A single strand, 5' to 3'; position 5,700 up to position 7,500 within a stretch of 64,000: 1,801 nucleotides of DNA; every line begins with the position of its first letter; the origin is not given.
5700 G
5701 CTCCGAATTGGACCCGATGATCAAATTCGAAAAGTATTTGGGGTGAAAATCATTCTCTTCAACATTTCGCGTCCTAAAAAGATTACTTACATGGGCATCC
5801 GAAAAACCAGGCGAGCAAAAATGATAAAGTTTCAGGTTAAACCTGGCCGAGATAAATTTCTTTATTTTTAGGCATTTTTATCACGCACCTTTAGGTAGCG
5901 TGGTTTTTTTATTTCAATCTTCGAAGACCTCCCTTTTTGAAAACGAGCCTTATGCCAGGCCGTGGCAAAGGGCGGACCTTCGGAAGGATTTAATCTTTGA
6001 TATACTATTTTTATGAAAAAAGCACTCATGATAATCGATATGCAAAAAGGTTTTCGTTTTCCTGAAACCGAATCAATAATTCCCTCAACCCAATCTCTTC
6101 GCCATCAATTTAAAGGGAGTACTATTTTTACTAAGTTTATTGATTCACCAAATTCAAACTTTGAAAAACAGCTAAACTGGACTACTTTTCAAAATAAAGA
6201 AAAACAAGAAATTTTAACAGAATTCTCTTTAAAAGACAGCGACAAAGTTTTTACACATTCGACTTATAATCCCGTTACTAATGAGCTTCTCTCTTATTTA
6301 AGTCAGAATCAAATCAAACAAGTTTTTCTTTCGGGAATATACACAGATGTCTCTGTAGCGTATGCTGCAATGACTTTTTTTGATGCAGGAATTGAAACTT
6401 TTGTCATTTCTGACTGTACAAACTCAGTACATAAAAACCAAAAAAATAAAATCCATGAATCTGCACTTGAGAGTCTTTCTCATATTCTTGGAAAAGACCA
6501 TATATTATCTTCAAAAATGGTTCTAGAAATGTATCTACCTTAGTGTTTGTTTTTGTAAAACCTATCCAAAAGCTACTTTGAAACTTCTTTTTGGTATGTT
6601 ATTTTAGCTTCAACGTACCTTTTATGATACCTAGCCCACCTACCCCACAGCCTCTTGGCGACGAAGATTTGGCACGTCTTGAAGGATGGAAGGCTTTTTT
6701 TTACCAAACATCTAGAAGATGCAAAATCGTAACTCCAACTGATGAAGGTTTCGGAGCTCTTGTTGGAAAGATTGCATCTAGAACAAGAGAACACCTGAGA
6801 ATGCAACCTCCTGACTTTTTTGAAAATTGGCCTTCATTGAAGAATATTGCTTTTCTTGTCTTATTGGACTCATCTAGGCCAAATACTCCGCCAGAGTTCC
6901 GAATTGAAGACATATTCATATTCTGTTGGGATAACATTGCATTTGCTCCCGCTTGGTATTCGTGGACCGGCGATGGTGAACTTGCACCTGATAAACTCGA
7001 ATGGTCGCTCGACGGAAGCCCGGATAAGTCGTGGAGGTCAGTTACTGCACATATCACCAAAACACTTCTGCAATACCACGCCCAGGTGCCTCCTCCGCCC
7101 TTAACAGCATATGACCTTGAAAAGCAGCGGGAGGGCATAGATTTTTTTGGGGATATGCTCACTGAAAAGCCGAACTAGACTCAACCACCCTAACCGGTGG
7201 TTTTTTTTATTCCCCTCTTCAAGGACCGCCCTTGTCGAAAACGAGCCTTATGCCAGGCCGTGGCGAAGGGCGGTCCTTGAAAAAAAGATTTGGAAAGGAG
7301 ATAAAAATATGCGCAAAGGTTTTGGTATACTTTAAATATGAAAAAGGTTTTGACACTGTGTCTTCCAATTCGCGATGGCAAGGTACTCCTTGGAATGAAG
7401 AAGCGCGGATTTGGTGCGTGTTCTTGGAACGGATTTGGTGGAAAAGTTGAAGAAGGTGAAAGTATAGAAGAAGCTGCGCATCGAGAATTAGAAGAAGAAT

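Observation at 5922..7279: Two copies of a conserved hairpin element with an identical 28-nt core and compensatory stem changes, each upstream of a gene (isochorismatase-family hydrolase; NUDIX)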

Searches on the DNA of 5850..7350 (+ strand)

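Call 7: search_rna_families(source=window, start=5850, end=7350, threshold=evalue, max_evalue=10, show_alignments=3)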
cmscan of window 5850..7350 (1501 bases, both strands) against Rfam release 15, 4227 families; matches with E-value up to 10: 6.
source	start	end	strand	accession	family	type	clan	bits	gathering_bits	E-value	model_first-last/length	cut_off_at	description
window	6177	6232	-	RF01096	PK-HAV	Cis-reg;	-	24.6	50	2.8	1-56/56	no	HepA virus 3'-terminal pseudoknot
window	7195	7339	-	RF03922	MIR2119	Gene; miRNA;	-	24.5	73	2.1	1-188/188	no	MIR2119 microRNA precursor family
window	6527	6633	-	RF02316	TtnuHACA9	Gene; snRNA; snoRNA; HACA-box;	-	18.5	100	6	1-135/135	no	Tetrahymena snoRNA TtnuHACA9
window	5911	5941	-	RF01360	CRISPR-DR47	Gene; CRISPR;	-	17.7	39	3.9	1-37/37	no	CRISPR RNA direct repeat element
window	5850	5918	+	RF00557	L10_leader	Cis-reg; leader;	-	16.6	44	7.3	68-138/138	5'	Ribosomal protein L10 leader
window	5850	5912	+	RF00022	GcvB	Gene;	-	13.2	42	5.5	124-204/204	5'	GcvB RNA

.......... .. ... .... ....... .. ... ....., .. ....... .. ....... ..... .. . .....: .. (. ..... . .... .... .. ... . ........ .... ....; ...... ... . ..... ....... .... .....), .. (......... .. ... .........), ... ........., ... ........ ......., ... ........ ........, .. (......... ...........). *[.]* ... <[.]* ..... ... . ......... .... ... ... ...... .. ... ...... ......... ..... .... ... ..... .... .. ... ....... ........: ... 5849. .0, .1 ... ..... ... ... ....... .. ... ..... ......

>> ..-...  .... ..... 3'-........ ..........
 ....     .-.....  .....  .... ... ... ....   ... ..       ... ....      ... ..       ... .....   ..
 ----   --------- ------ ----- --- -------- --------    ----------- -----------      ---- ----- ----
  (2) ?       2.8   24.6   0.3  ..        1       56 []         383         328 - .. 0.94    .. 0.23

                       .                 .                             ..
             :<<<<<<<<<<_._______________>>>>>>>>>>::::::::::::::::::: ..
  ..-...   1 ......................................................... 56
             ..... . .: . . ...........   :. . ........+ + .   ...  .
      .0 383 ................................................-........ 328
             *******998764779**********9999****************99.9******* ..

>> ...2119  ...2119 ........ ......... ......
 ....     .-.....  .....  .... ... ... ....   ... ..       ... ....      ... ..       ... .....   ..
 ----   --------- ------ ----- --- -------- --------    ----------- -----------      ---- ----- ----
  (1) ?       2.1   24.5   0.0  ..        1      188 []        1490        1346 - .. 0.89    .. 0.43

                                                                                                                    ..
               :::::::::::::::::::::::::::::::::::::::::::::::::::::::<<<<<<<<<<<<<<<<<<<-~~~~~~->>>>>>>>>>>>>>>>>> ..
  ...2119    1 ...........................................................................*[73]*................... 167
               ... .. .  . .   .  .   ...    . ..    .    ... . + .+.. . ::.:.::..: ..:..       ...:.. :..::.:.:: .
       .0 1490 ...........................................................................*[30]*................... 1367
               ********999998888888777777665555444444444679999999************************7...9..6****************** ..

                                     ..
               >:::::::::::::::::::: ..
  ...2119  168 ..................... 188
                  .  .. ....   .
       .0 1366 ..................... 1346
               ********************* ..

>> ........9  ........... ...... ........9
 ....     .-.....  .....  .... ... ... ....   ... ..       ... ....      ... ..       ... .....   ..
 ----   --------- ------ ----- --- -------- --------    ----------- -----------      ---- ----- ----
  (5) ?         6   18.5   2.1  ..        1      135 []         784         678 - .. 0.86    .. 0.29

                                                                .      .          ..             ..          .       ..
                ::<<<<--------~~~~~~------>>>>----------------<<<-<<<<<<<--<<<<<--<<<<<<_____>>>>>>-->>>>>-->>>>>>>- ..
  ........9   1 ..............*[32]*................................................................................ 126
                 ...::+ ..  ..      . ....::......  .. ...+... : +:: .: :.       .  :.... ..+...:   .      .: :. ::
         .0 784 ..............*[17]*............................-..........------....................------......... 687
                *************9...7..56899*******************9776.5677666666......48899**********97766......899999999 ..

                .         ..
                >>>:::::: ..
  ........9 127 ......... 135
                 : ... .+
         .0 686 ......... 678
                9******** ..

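Call 48: build_rna_model(alignment_id=A1, structure=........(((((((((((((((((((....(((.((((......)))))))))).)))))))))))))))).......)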
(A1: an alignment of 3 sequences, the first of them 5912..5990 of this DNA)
Model R1 built from alignment A1 (3 sequences, 79 columns); structure: as given.
model positions 79; base pairs 26; branch points 0; effective number of sequences 1.33; information 0.716 bits per position. Calibrated on 0.2 Mb of random sequence (short: E-values are rough).
structure used (alignment columns):
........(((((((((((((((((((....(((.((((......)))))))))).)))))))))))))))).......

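Call 49: search_with_rna_model(model_id=R1, sources=[window, L009, L010, L011, L013, L014, L015, L016], max_evalue=10)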
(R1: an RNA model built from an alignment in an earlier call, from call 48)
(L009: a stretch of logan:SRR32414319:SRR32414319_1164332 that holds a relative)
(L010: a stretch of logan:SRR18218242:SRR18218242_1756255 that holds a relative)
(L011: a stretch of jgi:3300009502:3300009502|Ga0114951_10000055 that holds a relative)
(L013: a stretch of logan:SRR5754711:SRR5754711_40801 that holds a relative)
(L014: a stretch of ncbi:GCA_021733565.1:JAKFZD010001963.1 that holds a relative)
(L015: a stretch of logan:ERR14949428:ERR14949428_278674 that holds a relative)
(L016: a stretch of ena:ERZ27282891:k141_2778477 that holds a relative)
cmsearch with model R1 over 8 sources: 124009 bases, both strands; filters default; matches with E-value up to 10: 16.
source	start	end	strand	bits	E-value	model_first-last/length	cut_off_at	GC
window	7210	7288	+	104.5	1.7e-29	1-79/79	no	0.56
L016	4058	4136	-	104.5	1.7e-29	1-79/79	no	0.56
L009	3351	3429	+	97.2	3.1e-27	1-79/79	no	0.52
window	5912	5990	+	93.3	5.4e-26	1-79/79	no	0.51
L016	5356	5434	-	93.3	5.4e-26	1-79/79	no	0.51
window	7211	7289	-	31.6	9.6e-07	1-79/79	no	0.56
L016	4057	4135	+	31.6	9.6e-07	1-79/79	no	0.56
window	16659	16734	-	17.3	0.026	1-79/79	no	0.41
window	5512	5545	+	14.5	0.21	1-79/79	no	0.53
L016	5801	5834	-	14.5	0.21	1-79/79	no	0.53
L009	3355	3428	-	14.3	0.23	1-79/79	no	0.53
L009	2811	2844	+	13.7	0.36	1-79/79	no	0.5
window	42802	42832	+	10.3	4.1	1-79/79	no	0.39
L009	2812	2845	-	10.2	4.3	1-79/79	no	0.5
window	5513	5546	-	9.6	6.9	1-79/79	no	0.53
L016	5800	5833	+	9.6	6.9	1-79/79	no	0.53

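Call 50: search_dna_similar(query=window:7195-7295:+, collection=phages, mode=distant, max_evalue=0.1)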
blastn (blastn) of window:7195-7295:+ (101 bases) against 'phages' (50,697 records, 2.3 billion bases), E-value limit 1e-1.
No match.

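Call 51: search_dna_similar(query=window:7195-7295:+, collection=plasmids, mode=distant, max_evalue=0.1)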
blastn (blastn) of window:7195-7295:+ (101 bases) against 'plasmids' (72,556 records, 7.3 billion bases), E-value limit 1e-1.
No match.

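Call 71: search_with_rna_model(model_id=R1, sources=[L025, L026, L016, L019], max_evalue=1)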
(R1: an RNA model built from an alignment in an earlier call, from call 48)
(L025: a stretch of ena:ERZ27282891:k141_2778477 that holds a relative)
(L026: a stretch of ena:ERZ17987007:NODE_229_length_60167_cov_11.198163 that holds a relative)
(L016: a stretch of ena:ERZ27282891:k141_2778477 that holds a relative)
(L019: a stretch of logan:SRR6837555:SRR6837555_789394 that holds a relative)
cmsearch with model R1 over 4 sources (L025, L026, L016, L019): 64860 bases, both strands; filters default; matches with E-value up to 1: 8.
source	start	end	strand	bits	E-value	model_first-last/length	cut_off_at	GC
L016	4058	4136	-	104.5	9.1e-30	1-79/79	no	0.56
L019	5747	5825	+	104.5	9.1e-30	1-79/79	no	0.56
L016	5356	5434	-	93.3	2.8e-26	1-79/79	no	0.51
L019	4449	4527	+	93.3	2.8e-26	1-79/79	no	0.51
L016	4057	4135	+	31.6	5e-07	1-79/79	no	0.56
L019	5748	5826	-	31.6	5e-07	1-79/79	no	0.56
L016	5801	5834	-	14.5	0.11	1-79/79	no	0.53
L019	4049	4082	+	14.5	0.11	1-79/79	no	0.53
